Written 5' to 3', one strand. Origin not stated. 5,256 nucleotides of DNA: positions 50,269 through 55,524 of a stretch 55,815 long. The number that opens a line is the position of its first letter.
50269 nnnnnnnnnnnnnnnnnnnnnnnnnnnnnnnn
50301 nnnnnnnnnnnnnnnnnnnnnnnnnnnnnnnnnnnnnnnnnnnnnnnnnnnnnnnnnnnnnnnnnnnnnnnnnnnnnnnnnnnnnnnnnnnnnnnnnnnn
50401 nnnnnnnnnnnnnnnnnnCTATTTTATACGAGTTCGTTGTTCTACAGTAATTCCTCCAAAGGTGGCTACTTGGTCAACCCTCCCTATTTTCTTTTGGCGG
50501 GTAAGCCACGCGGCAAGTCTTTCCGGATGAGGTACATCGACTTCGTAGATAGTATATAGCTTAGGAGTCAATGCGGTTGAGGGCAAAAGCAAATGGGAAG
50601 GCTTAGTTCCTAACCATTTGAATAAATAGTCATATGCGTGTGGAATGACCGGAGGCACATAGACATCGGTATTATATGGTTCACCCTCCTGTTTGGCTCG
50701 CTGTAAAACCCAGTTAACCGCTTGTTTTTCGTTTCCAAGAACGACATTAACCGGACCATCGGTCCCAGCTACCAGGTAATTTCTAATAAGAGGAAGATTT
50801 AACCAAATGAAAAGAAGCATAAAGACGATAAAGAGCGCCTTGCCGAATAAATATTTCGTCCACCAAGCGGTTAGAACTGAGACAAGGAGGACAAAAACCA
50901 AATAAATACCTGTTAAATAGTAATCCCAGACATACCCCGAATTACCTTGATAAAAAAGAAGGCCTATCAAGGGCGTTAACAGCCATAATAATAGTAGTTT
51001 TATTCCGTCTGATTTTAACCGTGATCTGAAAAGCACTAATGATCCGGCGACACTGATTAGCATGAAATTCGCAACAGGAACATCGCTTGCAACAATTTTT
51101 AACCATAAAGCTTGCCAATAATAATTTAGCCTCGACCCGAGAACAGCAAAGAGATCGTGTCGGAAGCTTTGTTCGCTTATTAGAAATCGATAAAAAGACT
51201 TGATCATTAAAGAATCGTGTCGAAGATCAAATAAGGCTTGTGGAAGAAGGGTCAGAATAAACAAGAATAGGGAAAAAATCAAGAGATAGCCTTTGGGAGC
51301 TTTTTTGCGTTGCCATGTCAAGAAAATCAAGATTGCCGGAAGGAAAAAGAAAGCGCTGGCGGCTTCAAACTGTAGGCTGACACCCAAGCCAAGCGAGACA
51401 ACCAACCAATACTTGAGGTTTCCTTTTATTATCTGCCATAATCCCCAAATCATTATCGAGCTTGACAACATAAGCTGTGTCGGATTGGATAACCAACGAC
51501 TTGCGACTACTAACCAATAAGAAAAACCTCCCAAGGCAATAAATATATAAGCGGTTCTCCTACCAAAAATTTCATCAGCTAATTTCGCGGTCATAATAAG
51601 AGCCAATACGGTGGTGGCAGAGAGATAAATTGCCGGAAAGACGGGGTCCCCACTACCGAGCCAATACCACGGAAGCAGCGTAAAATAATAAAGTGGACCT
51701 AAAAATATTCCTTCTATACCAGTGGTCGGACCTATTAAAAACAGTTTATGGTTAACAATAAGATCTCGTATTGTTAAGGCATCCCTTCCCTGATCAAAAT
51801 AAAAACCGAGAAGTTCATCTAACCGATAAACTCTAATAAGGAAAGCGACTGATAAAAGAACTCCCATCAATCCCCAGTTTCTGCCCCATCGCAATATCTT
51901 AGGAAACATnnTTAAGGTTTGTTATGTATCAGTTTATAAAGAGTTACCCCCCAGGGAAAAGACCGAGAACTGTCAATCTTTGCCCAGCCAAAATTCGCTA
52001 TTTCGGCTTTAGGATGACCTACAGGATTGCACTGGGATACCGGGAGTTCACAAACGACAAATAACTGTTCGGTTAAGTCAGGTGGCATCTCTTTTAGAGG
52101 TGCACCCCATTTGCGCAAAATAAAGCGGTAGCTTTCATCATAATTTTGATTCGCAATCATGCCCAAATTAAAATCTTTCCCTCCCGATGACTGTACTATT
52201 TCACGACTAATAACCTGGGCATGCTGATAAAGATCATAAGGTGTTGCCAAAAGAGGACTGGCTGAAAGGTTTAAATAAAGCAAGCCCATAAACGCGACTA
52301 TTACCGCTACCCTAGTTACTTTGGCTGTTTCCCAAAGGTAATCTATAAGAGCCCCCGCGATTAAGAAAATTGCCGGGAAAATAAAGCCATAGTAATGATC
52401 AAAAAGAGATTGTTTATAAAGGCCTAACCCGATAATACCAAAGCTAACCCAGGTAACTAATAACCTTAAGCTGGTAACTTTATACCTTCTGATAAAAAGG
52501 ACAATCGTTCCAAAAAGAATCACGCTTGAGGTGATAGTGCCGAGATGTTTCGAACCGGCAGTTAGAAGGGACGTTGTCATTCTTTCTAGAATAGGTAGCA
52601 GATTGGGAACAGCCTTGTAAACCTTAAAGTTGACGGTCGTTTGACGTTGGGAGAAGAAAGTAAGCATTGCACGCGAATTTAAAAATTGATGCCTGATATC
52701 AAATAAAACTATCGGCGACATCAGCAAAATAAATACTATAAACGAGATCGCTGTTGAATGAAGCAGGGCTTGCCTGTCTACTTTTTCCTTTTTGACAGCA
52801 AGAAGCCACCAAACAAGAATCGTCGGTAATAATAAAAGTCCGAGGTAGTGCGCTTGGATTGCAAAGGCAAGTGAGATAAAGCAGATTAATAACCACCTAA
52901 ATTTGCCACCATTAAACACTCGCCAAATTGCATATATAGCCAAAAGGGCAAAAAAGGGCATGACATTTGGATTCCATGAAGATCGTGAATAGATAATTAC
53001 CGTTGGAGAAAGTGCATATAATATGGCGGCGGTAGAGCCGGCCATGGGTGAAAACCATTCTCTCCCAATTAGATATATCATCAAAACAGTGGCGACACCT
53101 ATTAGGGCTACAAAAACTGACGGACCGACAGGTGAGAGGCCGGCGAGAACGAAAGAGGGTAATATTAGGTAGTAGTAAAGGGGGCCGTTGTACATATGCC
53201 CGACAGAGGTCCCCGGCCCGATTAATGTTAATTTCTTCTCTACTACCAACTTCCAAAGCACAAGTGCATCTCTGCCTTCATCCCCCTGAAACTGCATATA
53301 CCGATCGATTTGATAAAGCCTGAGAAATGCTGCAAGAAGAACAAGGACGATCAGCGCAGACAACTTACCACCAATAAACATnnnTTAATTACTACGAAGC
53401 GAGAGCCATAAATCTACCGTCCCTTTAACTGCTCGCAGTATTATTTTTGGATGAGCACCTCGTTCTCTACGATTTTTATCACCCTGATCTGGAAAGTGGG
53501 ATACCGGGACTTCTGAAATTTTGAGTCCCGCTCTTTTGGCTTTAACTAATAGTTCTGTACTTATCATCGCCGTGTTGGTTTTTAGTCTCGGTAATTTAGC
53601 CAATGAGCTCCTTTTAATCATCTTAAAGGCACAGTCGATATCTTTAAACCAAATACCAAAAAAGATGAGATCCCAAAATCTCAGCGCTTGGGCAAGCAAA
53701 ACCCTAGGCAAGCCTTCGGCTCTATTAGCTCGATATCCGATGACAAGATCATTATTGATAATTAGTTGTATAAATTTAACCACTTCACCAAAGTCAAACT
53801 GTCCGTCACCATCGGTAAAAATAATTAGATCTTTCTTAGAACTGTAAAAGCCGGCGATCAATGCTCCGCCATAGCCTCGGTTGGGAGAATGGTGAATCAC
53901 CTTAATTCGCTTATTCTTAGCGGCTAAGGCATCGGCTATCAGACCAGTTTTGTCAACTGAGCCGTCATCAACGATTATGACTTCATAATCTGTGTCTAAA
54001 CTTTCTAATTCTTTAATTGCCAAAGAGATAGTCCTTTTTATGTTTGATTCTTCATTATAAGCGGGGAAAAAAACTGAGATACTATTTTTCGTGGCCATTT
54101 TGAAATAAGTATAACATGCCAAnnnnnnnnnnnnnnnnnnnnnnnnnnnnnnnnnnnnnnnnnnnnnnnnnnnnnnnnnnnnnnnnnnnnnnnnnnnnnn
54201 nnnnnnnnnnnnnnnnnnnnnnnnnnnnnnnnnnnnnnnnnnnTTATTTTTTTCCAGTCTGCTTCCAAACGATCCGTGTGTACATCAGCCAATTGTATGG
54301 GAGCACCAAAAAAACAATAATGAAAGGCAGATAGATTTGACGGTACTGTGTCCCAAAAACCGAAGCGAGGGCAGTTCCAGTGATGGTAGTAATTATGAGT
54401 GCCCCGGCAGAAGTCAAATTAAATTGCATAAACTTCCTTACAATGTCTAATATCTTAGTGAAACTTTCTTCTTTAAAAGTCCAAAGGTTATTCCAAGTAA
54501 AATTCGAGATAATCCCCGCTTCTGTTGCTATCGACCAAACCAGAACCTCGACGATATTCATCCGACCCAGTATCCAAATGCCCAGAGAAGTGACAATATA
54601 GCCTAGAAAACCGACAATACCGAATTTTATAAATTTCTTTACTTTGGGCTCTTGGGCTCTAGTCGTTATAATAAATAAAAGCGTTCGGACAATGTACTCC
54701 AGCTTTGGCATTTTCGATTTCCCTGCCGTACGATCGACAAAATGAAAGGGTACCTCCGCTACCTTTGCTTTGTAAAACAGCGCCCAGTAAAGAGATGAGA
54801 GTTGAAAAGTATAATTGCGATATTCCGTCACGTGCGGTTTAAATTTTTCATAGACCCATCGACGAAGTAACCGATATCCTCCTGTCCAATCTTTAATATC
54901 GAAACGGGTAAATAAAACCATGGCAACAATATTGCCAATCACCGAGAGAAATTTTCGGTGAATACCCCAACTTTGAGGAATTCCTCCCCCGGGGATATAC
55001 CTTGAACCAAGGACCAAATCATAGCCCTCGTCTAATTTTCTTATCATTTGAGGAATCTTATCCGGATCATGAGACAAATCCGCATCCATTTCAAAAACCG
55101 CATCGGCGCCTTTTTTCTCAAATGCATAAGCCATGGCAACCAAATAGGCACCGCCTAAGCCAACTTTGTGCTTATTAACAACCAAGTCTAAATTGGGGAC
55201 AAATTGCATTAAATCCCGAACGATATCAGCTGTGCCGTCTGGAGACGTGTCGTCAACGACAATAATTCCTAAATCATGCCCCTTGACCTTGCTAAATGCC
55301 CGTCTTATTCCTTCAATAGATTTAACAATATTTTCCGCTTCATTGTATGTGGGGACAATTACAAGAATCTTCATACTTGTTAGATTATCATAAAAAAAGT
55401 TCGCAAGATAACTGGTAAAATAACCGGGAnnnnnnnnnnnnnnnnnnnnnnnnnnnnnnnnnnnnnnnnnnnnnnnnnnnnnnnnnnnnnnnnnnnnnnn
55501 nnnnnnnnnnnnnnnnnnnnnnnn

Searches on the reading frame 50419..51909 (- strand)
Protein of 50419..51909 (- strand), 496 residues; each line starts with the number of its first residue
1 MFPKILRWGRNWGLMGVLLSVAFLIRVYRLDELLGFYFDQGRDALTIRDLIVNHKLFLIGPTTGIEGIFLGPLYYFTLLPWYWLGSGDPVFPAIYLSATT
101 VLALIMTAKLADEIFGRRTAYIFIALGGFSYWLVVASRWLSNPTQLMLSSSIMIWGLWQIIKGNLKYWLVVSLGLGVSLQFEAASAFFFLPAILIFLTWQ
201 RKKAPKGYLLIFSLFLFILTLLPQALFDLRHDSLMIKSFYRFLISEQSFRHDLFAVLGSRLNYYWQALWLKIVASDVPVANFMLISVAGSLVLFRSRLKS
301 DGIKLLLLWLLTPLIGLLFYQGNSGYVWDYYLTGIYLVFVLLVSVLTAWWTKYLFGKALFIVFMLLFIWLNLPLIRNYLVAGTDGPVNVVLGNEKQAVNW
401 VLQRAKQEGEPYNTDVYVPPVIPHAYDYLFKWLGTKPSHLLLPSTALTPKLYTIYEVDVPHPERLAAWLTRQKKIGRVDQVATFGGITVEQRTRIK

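Call 10: search_protein_families(library=pfam, proteins=[window:50419-51909:-], max_evalue=1)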
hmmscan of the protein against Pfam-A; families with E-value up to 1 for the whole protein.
window:50419-51909:- (496 aa): 1 family
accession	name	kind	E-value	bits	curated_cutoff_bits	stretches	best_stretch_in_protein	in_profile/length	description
PF24351.1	DUF7511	-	0.069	13.1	27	1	449-470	13-34/47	Domain of unknown function (DUF7511)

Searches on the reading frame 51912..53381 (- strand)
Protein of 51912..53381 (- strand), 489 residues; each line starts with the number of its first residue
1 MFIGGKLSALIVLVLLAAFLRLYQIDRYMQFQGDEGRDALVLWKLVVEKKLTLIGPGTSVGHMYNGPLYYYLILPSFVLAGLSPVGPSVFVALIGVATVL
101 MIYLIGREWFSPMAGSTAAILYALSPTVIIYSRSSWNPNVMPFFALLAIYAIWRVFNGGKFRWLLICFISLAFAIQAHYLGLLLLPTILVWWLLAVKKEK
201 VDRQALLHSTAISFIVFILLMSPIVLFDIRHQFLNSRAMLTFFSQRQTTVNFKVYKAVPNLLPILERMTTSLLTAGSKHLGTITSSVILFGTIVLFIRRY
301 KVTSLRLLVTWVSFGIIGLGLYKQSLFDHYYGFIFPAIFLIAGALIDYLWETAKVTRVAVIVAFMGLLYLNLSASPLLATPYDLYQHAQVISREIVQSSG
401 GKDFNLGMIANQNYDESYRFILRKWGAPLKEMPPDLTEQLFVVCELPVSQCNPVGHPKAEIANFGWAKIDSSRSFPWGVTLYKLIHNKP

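Call 10: search_protein_families(library=pfam, proteins=[window:51912-53381:-], max_evalue=1)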
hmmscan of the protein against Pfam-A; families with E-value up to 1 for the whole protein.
window:51912-53381:- (489 aa): 2 families
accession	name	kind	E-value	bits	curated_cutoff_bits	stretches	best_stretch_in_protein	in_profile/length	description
PF13231.12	PMT_2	-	3.3e-13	50.6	26.1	1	66-218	3-155/160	Dolichyl-phosphate-mannose-protein mannosyltransferase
PF02366.24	PMT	-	5.6e-07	29.8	22.7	1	81-218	79-227/245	Dolichyl-phosphate-mannose-protein mannosyltransferase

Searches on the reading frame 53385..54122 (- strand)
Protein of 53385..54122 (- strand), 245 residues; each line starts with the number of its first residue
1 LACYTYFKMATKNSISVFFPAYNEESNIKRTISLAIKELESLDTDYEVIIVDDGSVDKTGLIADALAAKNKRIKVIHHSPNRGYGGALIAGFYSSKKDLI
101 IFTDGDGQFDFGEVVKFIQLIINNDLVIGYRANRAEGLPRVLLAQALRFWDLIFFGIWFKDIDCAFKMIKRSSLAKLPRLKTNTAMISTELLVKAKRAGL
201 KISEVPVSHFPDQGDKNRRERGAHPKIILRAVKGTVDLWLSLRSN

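Call 10: search_protein_families(library=pfam, proteins=[window:53385-54122:-], max_evalue=1)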
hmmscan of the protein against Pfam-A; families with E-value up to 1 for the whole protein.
window:53385-54122:- (245 aa): 3 families
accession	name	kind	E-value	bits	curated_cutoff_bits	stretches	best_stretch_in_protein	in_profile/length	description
PF00535.33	Glycos_transf_2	-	2.6e-27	96.3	23.3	1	16-140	1-124/168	Glycosyl transferase family 2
PF10111.15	Glyco_tranf_2_2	-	2.1e-06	27.9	27.3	1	16-120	1-105/276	Glycosyltransferase like family 2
PF13641.12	Glyco_tranf_2_3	-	0.00078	20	27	1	15-106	3-96/230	Glycosyltransferase like family 2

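Call 42: search_protein_families(library=ncbifam, proteins=[window:53385-54122:-], max_evalue=0.00001)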
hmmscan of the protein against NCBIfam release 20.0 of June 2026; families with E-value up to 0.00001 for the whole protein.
window:53385-54122:- (245 aa): 16 families
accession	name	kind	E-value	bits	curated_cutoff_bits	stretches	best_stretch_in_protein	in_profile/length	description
TIGR03937.1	PgaC_IcaA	equivalog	5.7e-19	68.3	422.3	1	8-118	40-147/407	poly-beta-1,6-N-acetyl-D-glucosamine synthase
NF047588.1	GlcsyltransPgfSStrep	equivalog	1.3e-18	67.2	500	1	15-180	3-170/308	glycosyltransferase PgfS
NF007986.1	PRK10714.1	equivalog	1.2e-16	60.7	529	1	13-180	6-175/316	undecaprenyl-phosphate 4-deoxy-4-formamido-L-arabinose transferase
TIGR04182.1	glyco_TIGR04182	equivalog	2.7e-13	50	325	1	15-211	2-192/293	S-layer glycoprotein N-glycosyltransferase AglJ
NF041391.1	DPhHxTase_Halo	equivalog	2.8e-13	49.4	375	1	21-211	3-185/213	dolichyl-phosphate hexose transferase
NF047683.1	TeichurnBiosyTuaG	equivalog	7.4e-13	48.7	400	1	10-128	3-118/252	teichuronic acid biosynthesis protein TuaG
NF010496.0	PRK13915.1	equivalog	8e-13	48.1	262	1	10-107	28-127/307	glucosyl-3-phosphoglycerate synthase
NF007482.0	PRK10073.1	equivalog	2.8e-11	43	423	1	9-128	2-117/334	glycosyltransferase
NF041875.1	EPS_EpsD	equivalog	8.2e-10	38.6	370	1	15-108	1-91/325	exopolysaccharide biosynthesis glycosyltransferase EpsD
TIGR04283.1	glyco_like_mftF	equivalog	1e-09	38.3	182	1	15-111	1-87/221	TIGR04283 family arsenosugar biosynthesis glycosyltransferase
TIGR03965.1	mycofact_glyco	equivalog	1e-08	34.5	280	1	12-106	73-164/467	mycofactocin biosynthesis glycosyltransferase MftF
NF058614.1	PPMAGASynPpgS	equivalog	2e-08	33.9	370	1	17-135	4-117/226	polyprenyl-phospho-N-acetylgalactosaminyl synthase PpgS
TIGR04242.1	nodulat_NodC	equivalog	1.1e-07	31.2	550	1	11-119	46-154/395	chitooligosaccharide synthase NodC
TIGR03469.1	HpnB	hypoth_equivalog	8.4e-07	28.3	379.25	1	14-125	45-164/386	hopene-associated glycosyltransferase HpnB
NF050050.1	ProtGlycPglI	equivalog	1.7e-06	27.6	500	1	14-109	3-96/306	GalNAc(5)-diNAcBac-PP-undecaprenol beta-1,3-glucosyltransferase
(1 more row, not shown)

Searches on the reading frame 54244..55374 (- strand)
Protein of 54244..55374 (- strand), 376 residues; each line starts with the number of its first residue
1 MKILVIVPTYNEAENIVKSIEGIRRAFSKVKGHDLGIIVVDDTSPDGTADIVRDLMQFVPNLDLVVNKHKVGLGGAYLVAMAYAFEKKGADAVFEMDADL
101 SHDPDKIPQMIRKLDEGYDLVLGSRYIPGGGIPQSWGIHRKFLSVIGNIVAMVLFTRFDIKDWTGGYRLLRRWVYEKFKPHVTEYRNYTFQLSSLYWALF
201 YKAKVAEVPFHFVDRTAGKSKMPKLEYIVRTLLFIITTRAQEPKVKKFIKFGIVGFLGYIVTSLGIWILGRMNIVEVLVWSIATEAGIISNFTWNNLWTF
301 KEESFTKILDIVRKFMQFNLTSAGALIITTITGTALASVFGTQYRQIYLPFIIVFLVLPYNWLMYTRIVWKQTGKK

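Call 10: search_protein_families(library=pfam, proteins=[window:54244-55374:-], max_evalue=1)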
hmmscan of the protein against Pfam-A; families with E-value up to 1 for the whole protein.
window:54244-55374:- (376 aa): 6 families
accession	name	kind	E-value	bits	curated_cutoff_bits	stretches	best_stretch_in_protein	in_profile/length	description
PF00535.33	Glycos_transf_2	-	5.3e-28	98.5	23.3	1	5-177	2-166/168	Glycosyl transferase family 2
PF04138.20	GtrA_DPMS_TM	-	3.1e-13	50.4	26.1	1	250-370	1-117/117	GtrA/DPMS, transmembrane domain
PF13641.12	Glyco_tranf_2_3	-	0.0014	19.1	27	1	3-121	3-119/230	Glycosyltransferase like family 2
PF10111.15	Glyco_tranf_2_2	-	0.12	12.2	27.3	1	5-112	2-104/276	Glycosyltransferase like family 2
PF13506.12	Glyco_transf_21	-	0.14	12.1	21.7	1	60-153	1-90/174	Glycosyl transferase family 21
PF13704.12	Glyco_tranf_2_4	-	0.16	12.9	27.5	1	37-99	22-81/98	Glycosyl transferase family 2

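Call 42: search_protein_families(library=ncbifam, proteins=[window:54244-55374:-], max_evalue=0.00001)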
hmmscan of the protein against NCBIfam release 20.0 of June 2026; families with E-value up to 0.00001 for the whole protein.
window:54244-55374:- (376 aa): 9 families
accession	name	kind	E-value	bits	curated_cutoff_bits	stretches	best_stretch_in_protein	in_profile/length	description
NF047588.1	GlcsyltransPgfSStrep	equivalog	2.2e-20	73.1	500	1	1-254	1-235/308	glycosyltransferase PgfS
NF007986.1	PRK10714.1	equivalog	4.9e-14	52.1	529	1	2-262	7-249/316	undecaprenyl-phosphate 4-deoxy-4-formamido-L-arabinose transferase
NF058614.1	PPMAGASynPpgS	equivalog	3.8e-13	49.4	370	1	4-176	3-163/226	polyprenyl-phospho-N-acetylgalactosaminyl synthase PpgS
TIGR04182.1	glyco_TIGR04182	equivalog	1.9e-11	43.9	325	1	3-286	2-264/293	S-layer glycoprotein N-glycosyltransferase AglJ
NF045692.1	OglycostaseCruG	equivalog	9.2e-11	41.3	600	1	3-124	43-164/386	2'-O-glycosyltransferase CruG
TIGR03469.1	HpnB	hypoth_equivalog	3e-10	39.7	379.25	1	2-117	45-164/386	hopene-associated glycosyltransferase HpnB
NF041391.1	DPhHxTase_Halo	equivalog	2.2e-09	36.6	375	1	9-221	3-191/213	dolichyl-phosphate hexose transferase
NF050050.1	ProtGlycPglI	equivalog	9.9e-09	35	500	1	2-127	3-121/306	GalNAc(5)-diNAcBac-PP-undecaprenol beta-1,3-glucosyltransferase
TIGR03937.1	PgaC_IcaA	equivalog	6e-08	32.1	422.3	1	2-116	46-152/407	poly-beta-1,6-N-acetyl-D-glucosamine synthase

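Call 71: find_encoding_contigs(protein=window:54244-55374:-, flank=10000, max_places=2)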
Protein window:54244-55374:- (376 aa): 22 contigs read that carry it; 2 places shown.
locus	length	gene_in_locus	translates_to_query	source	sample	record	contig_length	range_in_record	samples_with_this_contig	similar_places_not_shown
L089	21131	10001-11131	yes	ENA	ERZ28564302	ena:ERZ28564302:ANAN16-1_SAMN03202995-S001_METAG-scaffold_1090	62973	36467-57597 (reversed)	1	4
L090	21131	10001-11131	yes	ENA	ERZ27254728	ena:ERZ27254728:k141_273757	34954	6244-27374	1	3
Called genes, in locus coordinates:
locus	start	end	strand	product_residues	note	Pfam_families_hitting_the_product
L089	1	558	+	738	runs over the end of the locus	PF19335:HMBD, PF00122:E1-E2_ATPase, PF00702:Hydrolase, PF08282:Hydrolase_3 (faint)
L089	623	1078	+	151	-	-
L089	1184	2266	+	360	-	PF03462:PCRF, PF00472:RF-1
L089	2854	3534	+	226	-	PF20720:nSTAND3 (faint), PF00005:ABC_tran, PF13304:AAA_21 (faint)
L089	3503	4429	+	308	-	PF18075:FtsX_ECD, PF02687:FtsX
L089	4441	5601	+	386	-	PF01551:Peptidase_M23 (faint)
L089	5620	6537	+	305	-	-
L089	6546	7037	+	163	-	PF02367:TsaE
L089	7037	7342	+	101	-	PF00814:TsaD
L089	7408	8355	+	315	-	PF00188:CAP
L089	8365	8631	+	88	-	-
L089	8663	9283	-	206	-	PF00702:Hydrolase, PF13419:HAD_2, PF13242:Hydrolase_like (weak)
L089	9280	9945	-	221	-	PF01746:tRNA_m1G_MT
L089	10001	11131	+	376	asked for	PF00535:Glycos_transf_2, PF04138:GtrA_DPMS_TM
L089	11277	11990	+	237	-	PF00535:Glycos_transf_2, PF10111:Glyco_tranf_2_2 (weak)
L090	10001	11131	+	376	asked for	PF00535:Glycos_transf_2, PF04138:GtrA_DPMS_TM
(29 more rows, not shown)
